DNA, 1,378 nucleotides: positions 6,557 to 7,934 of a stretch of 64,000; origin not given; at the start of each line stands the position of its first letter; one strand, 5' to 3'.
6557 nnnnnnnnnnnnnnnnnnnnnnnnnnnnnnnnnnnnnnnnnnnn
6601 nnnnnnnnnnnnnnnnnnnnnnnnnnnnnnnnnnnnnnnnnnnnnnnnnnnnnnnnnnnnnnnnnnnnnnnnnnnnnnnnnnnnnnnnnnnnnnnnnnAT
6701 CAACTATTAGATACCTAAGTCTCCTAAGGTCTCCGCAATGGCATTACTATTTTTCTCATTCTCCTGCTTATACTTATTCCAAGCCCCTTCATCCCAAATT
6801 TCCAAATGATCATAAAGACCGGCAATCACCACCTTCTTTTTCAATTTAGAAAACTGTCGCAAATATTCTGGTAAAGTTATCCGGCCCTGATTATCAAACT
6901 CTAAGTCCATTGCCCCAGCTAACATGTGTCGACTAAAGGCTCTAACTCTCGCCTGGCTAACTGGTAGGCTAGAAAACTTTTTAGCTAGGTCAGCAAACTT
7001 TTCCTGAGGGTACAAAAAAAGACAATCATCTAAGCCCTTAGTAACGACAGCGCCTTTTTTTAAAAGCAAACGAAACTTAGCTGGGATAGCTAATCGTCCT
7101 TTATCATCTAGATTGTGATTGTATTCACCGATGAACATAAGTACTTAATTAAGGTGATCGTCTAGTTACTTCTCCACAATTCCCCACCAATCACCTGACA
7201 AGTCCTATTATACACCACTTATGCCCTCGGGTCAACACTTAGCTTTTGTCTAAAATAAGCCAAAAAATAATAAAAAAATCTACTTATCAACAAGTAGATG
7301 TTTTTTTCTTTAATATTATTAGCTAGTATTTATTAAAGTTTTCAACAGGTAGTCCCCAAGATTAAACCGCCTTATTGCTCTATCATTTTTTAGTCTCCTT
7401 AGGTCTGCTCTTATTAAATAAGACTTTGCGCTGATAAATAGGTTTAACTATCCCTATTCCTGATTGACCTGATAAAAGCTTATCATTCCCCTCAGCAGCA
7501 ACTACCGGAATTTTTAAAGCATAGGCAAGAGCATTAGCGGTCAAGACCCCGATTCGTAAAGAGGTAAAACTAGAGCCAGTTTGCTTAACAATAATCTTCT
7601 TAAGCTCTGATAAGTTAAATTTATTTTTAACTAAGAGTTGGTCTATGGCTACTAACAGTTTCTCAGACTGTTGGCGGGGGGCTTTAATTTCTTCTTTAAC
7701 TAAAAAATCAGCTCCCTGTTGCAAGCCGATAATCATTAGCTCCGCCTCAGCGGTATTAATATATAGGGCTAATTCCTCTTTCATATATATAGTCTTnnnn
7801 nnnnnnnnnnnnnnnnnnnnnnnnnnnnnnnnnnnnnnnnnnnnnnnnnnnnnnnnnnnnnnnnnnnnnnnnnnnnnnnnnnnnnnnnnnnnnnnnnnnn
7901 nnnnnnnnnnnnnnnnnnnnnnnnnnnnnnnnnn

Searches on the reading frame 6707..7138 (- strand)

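Call 63: search_protein_families(library=pfam, proteins=[window:6707-7138:-], max_evalue=0.00001)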
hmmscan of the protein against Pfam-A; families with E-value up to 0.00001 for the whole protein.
window:6707-7138:- (143 aa): 1 family
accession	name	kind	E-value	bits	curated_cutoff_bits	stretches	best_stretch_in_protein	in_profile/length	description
PF02381.23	MraZ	-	2.2e-39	133.7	23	2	72-138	1-68/72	MraZ protein, putative antitoxin-like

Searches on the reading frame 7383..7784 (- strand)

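Call 63: search_protein_families(library=pfam, proteins=[window:7383-7784:-], max_evalue=0.00001)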
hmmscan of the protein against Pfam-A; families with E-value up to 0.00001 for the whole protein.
window:7383-7784:- (133 aa): 1 family
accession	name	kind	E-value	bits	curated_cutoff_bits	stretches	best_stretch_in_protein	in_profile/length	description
PF00814.31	TsaD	-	2.3e-10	41.1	24.8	1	35-96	25-86/264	tRNA N6-adenosine threonylcarbamoyltransferase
